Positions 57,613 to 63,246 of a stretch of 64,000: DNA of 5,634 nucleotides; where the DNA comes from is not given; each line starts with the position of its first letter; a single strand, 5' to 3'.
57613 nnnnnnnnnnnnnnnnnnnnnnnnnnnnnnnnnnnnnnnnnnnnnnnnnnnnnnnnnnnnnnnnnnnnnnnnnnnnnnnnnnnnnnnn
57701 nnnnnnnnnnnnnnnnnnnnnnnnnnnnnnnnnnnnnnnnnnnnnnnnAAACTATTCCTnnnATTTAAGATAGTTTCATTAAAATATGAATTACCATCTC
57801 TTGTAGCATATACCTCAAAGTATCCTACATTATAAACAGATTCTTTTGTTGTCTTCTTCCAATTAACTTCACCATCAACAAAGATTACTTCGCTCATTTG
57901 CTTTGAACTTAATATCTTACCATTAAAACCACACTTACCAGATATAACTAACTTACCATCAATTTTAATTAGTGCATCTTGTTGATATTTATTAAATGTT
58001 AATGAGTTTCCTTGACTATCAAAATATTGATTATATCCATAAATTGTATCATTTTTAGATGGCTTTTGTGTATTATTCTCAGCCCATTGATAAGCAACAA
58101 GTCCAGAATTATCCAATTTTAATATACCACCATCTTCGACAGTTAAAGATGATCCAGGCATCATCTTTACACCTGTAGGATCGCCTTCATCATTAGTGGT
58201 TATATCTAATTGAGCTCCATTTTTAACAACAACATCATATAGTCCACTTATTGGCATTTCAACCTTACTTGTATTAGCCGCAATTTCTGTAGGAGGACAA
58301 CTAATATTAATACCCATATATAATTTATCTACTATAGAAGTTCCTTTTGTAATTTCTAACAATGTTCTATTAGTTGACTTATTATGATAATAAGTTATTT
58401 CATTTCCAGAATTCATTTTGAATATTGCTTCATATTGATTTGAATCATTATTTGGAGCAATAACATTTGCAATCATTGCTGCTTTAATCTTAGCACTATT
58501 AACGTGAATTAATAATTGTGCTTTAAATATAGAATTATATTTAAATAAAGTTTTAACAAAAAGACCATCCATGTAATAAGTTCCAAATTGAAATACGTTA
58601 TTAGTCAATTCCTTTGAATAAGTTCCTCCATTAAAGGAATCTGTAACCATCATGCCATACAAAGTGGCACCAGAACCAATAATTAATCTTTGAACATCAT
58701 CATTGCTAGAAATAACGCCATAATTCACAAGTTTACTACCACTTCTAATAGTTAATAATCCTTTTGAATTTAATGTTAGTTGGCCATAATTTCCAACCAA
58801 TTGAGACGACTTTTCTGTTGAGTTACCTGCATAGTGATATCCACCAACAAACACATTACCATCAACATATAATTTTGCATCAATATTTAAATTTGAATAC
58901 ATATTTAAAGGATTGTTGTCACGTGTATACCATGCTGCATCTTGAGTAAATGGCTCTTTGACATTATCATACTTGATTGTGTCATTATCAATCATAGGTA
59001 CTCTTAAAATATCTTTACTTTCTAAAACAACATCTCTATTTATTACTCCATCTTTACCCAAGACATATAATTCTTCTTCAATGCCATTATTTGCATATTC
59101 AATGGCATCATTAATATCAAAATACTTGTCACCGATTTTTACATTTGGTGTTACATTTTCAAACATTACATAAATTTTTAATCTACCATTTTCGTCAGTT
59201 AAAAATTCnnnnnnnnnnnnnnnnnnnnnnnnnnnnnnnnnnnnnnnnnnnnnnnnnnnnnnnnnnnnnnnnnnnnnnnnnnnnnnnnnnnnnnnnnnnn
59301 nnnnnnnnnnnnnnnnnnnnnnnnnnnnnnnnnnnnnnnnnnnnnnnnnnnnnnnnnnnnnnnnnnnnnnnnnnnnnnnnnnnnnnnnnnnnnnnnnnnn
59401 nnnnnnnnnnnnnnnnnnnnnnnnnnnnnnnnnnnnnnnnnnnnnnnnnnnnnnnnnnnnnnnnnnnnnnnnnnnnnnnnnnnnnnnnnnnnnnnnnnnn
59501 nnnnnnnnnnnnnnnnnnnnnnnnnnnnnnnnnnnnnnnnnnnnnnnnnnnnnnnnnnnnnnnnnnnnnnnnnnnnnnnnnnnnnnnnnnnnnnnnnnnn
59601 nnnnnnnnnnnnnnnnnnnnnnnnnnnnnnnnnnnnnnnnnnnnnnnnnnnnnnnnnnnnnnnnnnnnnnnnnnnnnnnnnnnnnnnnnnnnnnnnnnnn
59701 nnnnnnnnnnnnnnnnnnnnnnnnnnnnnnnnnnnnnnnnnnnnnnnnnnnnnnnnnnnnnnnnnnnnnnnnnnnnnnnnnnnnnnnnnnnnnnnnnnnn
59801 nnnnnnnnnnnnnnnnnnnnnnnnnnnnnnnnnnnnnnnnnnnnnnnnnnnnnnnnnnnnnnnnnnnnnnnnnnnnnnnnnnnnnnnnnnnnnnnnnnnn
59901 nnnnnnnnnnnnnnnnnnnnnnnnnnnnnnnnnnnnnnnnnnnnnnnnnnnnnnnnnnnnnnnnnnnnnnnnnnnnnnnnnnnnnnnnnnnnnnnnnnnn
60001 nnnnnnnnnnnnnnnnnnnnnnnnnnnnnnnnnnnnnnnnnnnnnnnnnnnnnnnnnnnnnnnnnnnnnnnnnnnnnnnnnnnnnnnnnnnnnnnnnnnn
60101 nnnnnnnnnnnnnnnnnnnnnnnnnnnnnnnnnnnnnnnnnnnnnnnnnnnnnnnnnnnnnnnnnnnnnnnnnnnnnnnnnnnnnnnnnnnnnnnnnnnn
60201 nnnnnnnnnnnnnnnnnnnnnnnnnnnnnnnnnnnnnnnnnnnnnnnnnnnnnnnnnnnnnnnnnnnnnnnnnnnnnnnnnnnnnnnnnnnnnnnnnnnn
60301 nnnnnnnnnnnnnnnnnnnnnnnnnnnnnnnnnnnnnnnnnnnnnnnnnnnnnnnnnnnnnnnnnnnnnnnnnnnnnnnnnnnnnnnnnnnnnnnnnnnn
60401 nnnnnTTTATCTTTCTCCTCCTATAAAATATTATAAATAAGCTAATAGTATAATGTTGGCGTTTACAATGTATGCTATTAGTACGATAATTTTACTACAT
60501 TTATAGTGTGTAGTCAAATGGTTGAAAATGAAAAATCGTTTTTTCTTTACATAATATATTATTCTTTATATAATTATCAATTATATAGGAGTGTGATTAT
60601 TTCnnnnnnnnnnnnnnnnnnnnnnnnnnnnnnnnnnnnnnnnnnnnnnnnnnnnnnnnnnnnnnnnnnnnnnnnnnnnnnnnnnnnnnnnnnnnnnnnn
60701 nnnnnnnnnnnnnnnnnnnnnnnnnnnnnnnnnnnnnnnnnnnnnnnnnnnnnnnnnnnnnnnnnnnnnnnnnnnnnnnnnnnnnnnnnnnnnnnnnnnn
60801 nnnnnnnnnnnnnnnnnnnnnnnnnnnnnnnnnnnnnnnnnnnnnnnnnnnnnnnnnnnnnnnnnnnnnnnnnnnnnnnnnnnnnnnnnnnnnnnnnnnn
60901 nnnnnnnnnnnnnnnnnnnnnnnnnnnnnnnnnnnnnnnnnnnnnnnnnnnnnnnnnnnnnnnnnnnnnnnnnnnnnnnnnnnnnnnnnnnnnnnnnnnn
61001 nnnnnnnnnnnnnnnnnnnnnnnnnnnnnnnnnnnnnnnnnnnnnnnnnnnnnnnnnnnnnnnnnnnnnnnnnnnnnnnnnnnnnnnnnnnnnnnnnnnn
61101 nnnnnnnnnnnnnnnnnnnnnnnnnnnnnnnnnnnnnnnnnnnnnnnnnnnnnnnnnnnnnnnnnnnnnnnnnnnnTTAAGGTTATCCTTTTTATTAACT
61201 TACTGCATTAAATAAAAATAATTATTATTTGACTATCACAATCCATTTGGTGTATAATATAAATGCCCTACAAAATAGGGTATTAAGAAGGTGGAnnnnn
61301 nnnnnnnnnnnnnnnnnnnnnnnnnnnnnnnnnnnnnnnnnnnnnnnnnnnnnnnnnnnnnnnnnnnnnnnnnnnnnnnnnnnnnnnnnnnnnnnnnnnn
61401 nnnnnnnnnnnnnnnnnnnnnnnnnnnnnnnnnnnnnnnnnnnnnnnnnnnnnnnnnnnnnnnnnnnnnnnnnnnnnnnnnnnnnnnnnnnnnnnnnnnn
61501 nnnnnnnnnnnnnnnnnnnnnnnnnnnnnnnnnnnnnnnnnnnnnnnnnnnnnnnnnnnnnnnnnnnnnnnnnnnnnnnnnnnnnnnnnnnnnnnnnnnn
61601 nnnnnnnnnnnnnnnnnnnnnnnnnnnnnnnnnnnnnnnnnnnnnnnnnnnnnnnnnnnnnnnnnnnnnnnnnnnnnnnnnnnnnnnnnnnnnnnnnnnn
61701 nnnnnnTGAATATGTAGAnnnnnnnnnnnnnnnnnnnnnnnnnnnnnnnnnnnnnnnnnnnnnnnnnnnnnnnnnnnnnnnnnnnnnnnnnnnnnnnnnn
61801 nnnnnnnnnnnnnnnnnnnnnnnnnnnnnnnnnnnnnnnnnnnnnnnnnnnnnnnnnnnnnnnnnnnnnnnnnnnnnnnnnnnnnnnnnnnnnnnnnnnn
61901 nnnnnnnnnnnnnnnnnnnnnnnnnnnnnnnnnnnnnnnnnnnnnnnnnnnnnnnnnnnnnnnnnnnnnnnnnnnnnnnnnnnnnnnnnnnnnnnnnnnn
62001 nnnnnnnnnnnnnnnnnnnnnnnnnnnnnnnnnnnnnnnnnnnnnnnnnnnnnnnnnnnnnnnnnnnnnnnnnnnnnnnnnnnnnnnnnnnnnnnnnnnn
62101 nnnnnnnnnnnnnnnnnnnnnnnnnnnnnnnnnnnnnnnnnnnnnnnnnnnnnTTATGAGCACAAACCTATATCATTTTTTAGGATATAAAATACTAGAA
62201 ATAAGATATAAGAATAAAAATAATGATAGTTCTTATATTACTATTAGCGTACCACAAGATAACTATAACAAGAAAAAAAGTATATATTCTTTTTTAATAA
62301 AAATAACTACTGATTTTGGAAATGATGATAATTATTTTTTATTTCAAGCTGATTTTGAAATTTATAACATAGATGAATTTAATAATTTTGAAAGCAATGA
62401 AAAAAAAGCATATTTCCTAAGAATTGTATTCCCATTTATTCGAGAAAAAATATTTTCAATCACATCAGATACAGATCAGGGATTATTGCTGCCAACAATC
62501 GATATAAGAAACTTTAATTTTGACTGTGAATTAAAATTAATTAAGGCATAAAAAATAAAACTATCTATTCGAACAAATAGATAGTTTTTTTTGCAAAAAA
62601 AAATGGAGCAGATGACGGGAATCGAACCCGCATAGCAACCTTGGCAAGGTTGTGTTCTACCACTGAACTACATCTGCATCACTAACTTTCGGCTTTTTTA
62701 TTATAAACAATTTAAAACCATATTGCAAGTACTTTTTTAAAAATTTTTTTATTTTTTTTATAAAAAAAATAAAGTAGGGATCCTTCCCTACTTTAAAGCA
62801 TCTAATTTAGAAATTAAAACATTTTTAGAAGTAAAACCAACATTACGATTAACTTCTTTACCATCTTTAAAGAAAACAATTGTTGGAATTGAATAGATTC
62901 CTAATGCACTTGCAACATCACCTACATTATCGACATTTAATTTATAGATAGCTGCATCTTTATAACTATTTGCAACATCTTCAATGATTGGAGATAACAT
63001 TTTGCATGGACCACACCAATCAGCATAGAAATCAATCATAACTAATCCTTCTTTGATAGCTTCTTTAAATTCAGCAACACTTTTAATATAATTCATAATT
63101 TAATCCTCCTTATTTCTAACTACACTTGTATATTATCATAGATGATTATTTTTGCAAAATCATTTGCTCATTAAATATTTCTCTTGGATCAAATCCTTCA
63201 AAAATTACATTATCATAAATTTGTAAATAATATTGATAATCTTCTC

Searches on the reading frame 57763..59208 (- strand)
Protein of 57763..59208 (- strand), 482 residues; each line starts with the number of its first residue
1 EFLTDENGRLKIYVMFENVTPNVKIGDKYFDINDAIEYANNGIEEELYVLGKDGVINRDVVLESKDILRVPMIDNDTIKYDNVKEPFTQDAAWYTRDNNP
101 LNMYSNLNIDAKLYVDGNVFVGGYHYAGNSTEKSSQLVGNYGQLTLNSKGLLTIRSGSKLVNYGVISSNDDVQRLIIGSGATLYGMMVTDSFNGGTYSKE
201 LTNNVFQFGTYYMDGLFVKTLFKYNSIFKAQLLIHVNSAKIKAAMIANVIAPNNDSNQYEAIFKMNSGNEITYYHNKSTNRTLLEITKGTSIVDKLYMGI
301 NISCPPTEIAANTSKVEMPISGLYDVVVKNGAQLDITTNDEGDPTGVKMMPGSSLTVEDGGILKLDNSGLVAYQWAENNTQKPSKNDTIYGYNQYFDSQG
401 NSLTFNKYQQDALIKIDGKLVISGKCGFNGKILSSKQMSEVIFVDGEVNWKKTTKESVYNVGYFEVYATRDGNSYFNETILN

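Call 72: find_homologous_proteins(query=window:57763-59208:-, max_evalue=0.001)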
Query window:57763-59208:-: 5185 candidates shared short words with the query, none scored E <= 0.001.
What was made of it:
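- Tried and rejected: Run on the giant pilin's C-terminal 482 aa, it returned nothing, not even the protein itself (call 72).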

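Call 76: search_solved_structures(query=A5, max_evalue=1)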
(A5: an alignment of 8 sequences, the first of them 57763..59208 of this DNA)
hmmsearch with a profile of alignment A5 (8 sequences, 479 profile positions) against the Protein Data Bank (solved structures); distinct sequences matched with E-value up to 1: 2.
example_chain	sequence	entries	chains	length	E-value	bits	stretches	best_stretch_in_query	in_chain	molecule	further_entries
5dat_d2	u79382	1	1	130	0.59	11.8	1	137-172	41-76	40S ribosomal protein S22-A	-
2cpf_A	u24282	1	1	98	0.78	11.4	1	251-305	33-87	RNA binding motif protein 19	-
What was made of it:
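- Tried and rejected: A profile search of PDB with A5 found nothing (call 76).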

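Call 84: predict_structure(protein=window:57763-59208:-)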
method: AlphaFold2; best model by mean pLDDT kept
length: 482 residues; sequences in the alignment: 1
mean_pLDDT: 31.0   pTM: 0.21
mean pLDDT of the five models: 31.0, 27.7, 26.0, 25.7, 25.3
residues with pLDDT >= 90: 0; 70-90: 0; 50-70: 3; < 50: 479
segments of 3 or more residues with pLDDT < 50: 1-25, 27-30, 35-482
pLDDT, mean of each block of 10 residues (from residue 1): 32 34 47 47 38 30 25 28 29 30 32 33 31 29 36 33 36 34 34 23 26 27 29 28 29 32 35 38 33 25 25 26 29 28 27 30 30 27 28 32 32 32 31 29 32 30 30 30 24
secondary structure, 60 per line:
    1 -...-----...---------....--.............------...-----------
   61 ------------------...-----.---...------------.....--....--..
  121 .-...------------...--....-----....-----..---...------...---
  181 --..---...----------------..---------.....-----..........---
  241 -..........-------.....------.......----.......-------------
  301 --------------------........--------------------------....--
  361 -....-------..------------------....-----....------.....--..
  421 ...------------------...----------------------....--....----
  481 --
elements in order: E2-4 E10-12 E22-25 E28-31 H32-40 E47-49 E79-81 E91-93 E106-110 E113-116 E119-121 E123-125 E138-140 E143-146 E152-155 E166-168 E175-177 E188-190 E218-222 E228-237 E242-251 E259-263 E270-276 E281-287 H321-328 E355-358 E362-365 E393-396 E402-405 E412-416 E419-423 E442-444 E467-470 E473-476
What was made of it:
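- Tried and rejected: The single-sequence AF2 model is unusable, with pLDDT 31 (call 84).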

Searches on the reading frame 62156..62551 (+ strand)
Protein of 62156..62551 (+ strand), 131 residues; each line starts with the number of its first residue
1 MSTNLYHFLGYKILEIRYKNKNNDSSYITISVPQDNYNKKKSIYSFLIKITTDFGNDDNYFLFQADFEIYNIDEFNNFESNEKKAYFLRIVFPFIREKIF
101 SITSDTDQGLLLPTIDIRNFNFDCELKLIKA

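Call 89: search_protein_families(library=pfam, proteins=[window:62156-62551:+], max_evalue=0.01)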
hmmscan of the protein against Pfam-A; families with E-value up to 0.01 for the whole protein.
window:62156-62551:+ (131 aa): 1 family
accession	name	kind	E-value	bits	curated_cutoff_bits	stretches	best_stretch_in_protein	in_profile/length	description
PF02556.19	SecB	-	0.0059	16.9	26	1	28-116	37-129/141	Preprotein translocase subunit SecB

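Call 93: search_protein_families(library=padloc, proteins=[window:62156-62551:+], max_evalue=0.01)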
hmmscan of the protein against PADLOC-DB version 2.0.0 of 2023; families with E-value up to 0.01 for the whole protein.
window:62156-62551:+ (131 aa): 1 family
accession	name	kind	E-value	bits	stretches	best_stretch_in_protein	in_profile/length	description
PDLC04072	PD-T4-9_C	-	2.3e-06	25.8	1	11-121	11-125/135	-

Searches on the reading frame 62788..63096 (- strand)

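Call 89: search_protein_families(library=pfam, proteins=[window:62788-63096:-], max_evalue=0.01)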
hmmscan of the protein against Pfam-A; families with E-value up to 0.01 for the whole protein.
window:62788-63096:- (102 aa): 9 families
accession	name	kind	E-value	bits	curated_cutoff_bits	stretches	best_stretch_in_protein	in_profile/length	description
PF00085.26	Thioredoxin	-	4.4e-27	94.5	23.5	1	6-99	6-102/103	Thioredoxin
PF13098.12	Thioredoxin_2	-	6.7e-08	33.3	27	1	18-96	7-102/104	Thioredoxin-like domain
PF00578.27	AhpC-TSA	-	0.00024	21.5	26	1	15-89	24-101/124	AhpC/TSA family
PF13905.12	Thioredoxin_8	-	0.00076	20.2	27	0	18-47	3-32/94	Thioredoxin-like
PF02966.22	DIM1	-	0.0012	19.1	27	1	15-96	19-101/133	Mitosis protein DIM1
PF04756.19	OST3_OST6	-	0.0017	18.2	27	1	28-81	46-107/294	OST3 / OST6 family, transporter family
PF08534.16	Redoxin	-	0.0019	18.4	26.6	1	14-89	26-107/148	Redoxin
PF13728.12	TraF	-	0.0021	18.4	23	1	16-80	129-203/224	F plasmid transfer operon protein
PF14595.12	Thioredoxin_9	-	0.0024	18.2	25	1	10-80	35-108/129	Thioredoxin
